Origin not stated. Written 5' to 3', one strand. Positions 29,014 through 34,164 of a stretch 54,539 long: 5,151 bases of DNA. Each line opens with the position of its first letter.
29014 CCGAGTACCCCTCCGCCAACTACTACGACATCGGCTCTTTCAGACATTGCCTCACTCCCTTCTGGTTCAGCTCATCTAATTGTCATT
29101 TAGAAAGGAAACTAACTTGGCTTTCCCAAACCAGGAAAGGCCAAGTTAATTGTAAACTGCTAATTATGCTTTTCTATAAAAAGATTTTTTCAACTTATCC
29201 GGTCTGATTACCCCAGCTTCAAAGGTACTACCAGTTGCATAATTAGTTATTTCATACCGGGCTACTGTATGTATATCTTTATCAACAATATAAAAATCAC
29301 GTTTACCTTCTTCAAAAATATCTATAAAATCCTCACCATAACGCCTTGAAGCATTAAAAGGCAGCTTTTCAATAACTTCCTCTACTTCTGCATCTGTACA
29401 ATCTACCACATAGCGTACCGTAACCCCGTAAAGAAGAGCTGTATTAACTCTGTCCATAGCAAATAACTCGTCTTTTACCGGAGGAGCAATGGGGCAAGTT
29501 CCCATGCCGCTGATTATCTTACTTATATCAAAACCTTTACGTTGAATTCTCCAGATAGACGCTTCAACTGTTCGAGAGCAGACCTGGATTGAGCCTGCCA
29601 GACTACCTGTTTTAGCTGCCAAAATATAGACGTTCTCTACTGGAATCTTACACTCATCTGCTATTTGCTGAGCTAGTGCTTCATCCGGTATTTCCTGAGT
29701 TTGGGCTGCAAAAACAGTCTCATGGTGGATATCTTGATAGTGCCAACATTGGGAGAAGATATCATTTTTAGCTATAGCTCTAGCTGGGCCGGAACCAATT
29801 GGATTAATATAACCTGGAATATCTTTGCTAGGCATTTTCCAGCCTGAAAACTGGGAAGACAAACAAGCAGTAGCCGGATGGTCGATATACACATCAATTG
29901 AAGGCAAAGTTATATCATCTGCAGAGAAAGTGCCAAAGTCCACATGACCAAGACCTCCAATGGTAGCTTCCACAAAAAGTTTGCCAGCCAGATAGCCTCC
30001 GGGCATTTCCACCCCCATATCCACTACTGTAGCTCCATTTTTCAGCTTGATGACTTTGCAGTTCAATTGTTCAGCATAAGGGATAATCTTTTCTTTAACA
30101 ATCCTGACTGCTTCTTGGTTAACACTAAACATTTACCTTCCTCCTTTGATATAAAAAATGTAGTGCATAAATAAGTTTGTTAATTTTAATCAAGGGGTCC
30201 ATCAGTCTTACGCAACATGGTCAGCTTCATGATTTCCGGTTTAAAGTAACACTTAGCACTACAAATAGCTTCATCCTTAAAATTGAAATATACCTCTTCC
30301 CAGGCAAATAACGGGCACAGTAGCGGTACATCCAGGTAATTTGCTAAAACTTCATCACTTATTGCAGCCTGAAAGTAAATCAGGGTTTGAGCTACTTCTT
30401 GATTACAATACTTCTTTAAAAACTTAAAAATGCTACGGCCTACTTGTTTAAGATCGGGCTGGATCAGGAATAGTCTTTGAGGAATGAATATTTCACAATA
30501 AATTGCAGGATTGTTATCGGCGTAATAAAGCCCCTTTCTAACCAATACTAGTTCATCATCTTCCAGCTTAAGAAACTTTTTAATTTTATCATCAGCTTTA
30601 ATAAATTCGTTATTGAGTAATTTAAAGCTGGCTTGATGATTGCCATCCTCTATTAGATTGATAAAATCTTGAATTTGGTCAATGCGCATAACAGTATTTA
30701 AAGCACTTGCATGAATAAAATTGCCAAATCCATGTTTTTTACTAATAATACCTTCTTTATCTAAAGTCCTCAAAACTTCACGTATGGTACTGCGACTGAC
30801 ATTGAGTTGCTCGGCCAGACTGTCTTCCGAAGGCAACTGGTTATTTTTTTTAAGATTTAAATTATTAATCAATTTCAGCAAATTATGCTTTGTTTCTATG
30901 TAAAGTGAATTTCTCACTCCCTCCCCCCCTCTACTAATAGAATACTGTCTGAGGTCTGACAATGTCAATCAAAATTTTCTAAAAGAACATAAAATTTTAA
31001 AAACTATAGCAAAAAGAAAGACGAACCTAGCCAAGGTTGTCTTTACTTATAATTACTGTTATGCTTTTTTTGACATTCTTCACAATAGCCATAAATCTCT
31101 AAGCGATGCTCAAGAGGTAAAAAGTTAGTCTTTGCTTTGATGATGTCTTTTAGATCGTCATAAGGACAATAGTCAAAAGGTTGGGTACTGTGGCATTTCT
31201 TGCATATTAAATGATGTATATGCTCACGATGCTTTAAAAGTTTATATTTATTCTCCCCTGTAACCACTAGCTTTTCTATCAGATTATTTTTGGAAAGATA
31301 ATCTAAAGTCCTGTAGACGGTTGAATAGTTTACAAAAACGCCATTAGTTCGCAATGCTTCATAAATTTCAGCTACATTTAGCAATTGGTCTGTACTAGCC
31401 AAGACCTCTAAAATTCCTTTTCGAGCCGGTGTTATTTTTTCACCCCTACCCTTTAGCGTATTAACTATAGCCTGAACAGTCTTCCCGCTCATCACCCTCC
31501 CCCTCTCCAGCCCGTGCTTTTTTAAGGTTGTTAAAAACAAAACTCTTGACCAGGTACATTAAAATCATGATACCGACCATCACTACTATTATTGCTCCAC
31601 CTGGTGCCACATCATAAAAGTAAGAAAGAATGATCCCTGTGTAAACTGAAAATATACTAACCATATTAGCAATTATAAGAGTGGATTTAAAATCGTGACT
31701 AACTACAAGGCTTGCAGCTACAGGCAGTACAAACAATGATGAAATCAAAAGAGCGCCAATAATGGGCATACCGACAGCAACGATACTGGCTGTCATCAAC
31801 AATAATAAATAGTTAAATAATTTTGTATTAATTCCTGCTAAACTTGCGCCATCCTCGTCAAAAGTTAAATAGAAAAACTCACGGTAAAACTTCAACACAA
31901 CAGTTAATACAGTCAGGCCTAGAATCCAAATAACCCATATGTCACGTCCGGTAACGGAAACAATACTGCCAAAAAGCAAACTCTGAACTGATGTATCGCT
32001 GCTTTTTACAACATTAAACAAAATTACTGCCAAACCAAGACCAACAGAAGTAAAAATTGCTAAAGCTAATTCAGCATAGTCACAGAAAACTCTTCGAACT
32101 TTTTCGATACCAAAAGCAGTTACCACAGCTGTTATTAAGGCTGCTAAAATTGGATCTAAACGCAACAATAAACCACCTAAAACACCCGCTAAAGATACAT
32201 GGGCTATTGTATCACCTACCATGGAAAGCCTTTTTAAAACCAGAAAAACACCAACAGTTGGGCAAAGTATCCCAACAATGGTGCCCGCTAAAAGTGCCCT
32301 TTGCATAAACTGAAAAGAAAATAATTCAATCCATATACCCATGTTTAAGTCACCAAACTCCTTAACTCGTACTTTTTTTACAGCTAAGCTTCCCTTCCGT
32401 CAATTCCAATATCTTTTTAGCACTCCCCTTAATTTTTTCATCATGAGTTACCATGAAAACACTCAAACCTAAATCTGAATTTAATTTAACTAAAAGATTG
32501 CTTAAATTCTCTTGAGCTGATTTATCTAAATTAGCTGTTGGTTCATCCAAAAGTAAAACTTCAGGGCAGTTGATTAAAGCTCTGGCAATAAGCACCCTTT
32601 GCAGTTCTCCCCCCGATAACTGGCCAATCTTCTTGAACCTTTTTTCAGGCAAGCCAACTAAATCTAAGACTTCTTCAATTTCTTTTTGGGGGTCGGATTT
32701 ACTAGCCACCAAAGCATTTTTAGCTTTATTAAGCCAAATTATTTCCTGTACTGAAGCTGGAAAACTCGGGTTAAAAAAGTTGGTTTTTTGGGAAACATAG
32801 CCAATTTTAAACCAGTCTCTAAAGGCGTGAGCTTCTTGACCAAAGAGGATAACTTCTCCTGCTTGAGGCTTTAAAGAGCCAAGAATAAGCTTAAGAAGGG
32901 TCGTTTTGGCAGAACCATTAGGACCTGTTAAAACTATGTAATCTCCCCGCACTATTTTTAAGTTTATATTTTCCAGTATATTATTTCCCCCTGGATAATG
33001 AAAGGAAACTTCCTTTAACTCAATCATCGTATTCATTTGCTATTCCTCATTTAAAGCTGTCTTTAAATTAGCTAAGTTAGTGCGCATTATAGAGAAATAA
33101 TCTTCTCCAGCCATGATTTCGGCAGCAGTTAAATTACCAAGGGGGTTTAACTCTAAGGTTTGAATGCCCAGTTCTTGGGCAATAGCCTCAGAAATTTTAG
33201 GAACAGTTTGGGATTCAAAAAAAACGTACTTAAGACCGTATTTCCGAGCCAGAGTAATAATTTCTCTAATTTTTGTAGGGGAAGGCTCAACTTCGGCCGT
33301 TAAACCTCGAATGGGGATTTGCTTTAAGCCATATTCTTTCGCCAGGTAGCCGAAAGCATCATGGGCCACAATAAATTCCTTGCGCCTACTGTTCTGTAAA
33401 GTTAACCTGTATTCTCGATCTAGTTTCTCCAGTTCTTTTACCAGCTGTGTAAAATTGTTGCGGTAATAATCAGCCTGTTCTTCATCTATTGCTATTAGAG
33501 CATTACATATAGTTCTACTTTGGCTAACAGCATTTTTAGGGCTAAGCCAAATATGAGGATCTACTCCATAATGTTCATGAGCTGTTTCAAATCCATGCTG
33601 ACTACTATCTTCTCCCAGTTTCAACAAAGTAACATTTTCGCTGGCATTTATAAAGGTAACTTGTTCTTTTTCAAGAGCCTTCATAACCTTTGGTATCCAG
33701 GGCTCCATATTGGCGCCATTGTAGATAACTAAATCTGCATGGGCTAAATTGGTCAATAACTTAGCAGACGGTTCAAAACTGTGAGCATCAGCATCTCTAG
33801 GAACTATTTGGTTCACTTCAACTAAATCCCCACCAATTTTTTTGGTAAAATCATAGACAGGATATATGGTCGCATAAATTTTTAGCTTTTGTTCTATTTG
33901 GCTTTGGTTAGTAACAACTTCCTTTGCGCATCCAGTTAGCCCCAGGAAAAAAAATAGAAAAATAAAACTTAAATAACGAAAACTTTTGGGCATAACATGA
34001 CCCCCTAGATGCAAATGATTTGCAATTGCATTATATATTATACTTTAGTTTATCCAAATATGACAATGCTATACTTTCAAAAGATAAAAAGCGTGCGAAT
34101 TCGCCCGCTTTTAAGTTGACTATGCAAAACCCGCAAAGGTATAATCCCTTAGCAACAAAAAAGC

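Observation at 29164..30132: Methenyl-H4MPT cyclohydrolase (Mch) homologue in a Firmicute with no methanopterin C1 context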

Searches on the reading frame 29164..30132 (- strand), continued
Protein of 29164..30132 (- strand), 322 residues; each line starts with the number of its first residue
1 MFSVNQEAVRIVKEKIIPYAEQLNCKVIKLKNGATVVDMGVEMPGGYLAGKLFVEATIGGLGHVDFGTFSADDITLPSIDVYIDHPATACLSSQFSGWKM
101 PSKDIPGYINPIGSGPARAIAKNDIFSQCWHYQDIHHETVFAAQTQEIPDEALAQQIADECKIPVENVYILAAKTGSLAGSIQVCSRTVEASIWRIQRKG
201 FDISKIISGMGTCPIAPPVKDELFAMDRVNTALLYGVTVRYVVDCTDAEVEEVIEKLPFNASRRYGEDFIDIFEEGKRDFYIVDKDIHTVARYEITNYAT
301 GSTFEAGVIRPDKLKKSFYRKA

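Call 91: find_encoding_contigs(protein=P0118, flank=10000, max_places=1)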
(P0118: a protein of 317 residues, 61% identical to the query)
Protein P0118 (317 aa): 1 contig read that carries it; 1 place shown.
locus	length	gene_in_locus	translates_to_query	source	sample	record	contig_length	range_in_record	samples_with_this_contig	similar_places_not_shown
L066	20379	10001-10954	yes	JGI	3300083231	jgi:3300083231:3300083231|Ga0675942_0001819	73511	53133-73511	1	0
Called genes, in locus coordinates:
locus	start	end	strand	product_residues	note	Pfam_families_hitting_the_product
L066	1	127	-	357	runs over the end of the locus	PF00551:Formyl_trans_N, PF02911:Formyl_trans_C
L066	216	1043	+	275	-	PF00809:Pterin_bind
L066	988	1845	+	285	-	PF00392:GntR, PF07702:UTRA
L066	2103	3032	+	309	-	PF01266:DAO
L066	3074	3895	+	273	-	PF02361:CbiQ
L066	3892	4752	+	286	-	PF00005:ABC_tran, PF02463:SMC_N, PF13304:AAA_21 (weak)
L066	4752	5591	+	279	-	PF00005:ABC_tran, PF13304:AAA_21 (faint)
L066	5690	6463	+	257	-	PF07155:ECF-ribofla_trS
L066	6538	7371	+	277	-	PF04909:Amidohydro_2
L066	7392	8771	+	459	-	PF01979:Amidohydro_1, PF07969:Amidohydro_3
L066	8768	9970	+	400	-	PF01546:Peptidase_M20, PF07687:M20_dimer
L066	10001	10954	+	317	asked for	PF02289:MCH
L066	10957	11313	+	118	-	PF13510:Fer2_4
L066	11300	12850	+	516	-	PF00890:FAD_binding_2 (weak), PF03486:HI0933_like (weak), PF07992:Pyr_redox_2, PF12831:FAD_oxidored, PF13450:NAD_binding_8 (weak), PF14697:Fer4_21 (weak), PF25160:LdpA_Fe-S-bd (weak), PF12838:Fer4_7 (weak), +5 more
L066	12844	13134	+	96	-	PF17806:SO_alpha_A3, PF04324:Fer2_BFD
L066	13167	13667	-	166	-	PF00383:dCMP_cyt_deam_1, PF14437:MafB19-deam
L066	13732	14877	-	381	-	PF00465:Fe-ADH, PF13685:Fe-ADH_2, PF25137:ADH_Fe_C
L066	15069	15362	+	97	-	-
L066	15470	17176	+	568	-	PF02730:AFOR_N, PF01314:AFOR_C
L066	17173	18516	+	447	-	PF20695:UbiD_N, PF01977:UbiD, PF20696:UbiD_C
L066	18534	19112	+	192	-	PF02441:Flavoprotein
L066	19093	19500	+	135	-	PF21758:LpdD_chaperone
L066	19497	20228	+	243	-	PF00392:GntR, PF07702:UTRA (weak)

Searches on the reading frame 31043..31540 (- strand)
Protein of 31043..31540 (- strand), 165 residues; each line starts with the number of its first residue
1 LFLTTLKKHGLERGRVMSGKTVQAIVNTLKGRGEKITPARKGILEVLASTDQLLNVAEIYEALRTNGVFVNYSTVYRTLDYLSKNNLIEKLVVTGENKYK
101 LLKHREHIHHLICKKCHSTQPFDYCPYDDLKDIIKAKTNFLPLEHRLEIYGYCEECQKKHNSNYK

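Call 59: search_protein_families(library=pfam, proteins=[window:31043-31540:-], max_evalue=0.00001)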
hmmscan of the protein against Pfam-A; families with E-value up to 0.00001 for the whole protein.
window:31043-31540:- (165 aa): 1 family
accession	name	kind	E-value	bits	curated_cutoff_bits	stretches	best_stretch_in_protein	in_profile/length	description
PF01475.25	FUR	-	4.6e-25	88.5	23.1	1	33-150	3-121/121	Ferric uptake regulator family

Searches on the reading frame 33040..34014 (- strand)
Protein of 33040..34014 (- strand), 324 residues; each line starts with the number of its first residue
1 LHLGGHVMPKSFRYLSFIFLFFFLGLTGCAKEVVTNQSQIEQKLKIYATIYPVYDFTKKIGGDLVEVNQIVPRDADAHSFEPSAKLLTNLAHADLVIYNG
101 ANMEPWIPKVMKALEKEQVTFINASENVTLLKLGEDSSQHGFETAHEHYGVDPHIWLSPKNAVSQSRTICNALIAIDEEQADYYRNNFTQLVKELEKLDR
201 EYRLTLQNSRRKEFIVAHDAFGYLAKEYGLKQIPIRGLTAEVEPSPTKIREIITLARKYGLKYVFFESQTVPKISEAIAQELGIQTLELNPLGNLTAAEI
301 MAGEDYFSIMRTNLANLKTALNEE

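Call 59: search_protein_families(library=pfam, proteins=[window:33040-34014:-], max_evalue=0.00001)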
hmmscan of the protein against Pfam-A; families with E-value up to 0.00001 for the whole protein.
window:33040-34014:- (324 aa): 1 family
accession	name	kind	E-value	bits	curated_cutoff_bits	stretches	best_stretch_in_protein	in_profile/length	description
PF01297.22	ZnuA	-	8.5e-85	284.8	29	1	46-320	1-263/263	Zinc-uptake complex component A periplasmic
